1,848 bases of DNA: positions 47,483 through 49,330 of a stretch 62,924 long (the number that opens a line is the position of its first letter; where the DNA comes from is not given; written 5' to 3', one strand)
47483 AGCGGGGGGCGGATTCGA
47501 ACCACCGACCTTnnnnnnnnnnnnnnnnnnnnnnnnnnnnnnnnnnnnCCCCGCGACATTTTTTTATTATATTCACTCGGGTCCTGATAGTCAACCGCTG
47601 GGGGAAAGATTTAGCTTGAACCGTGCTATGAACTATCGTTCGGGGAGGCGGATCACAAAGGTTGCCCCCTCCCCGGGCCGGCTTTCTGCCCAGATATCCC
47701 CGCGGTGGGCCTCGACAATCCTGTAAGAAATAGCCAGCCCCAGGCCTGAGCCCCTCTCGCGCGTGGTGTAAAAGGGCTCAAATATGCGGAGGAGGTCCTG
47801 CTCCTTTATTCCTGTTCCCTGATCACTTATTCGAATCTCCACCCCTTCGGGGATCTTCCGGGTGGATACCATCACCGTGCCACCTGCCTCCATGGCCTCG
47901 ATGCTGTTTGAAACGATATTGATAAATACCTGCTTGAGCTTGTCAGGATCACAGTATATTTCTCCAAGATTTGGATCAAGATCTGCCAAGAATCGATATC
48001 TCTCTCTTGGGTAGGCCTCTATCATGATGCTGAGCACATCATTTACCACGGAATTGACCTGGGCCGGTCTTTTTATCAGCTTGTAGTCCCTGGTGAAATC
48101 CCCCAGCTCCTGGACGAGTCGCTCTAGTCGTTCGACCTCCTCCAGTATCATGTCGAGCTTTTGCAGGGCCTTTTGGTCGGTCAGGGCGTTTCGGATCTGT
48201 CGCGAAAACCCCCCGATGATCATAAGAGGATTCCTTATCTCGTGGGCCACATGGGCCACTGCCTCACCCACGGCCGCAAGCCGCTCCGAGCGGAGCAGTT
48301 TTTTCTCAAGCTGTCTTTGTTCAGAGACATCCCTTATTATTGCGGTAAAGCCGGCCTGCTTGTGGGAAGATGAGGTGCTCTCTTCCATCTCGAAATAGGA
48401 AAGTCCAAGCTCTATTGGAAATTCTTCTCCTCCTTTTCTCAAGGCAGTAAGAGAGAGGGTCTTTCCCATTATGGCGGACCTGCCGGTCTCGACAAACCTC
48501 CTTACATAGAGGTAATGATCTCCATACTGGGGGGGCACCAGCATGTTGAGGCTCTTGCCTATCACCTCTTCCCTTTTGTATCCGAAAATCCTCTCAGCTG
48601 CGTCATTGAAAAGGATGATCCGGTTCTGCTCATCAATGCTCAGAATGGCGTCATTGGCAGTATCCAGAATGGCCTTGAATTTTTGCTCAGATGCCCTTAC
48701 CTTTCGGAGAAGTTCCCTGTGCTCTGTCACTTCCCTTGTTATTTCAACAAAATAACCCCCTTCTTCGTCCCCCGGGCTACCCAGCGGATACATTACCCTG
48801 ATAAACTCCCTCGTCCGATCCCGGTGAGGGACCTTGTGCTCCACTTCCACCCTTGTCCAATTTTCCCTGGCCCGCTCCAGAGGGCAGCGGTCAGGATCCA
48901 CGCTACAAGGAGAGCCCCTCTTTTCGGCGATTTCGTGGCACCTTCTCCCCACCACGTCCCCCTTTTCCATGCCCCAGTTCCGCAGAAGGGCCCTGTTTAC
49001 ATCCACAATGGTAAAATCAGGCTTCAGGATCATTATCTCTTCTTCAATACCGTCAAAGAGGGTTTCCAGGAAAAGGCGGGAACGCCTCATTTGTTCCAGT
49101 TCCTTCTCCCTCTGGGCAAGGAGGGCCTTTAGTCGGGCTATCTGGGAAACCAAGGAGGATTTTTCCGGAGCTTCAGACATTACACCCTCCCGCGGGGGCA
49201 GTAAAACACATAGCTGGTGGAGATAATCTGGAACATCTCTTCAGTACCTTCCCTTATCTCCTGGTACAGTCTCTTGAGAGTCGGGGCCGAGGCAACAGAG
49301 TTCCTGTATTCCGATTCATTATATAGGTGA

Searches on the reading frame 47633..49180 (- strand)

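Call 71: search_protein_families(library=pfam, proteins=[window:47633-49180:-], max_evalue=0.00001)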
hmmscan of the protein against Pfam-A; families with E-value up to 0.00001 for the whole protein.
window:47633-49180:- (515 aa): 6 families
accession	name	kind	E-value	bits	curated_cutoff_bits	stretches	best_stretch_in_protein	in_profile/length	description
PF02518.31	HATPase_c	-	6.1e-29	101.1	26.4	1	411-514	2-109/111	Histidine kinase-, DNA gyrase B-, and HSP90-like ATPase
PF13426.13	PAS_9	-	1.5e-25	89.9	27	2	176-287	1-103/103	PAS domain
PF08448.16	PAS_4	-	5.6e-20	72.1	23.1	2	172-260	1-85/110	PAS fold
PF00989.32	PAS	-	5.4e-17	62.3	22.6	1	167-257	2-90/113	PAS fold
PF13188.13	PAS_8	-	2.7e-12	46.6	21.8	1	167-216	2-52/65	PAS domain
PF00512.31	HisKA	-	3.9e-11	43.3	26.9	1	305-364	3-62/66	His Kinase A (phospho-acceptor) domain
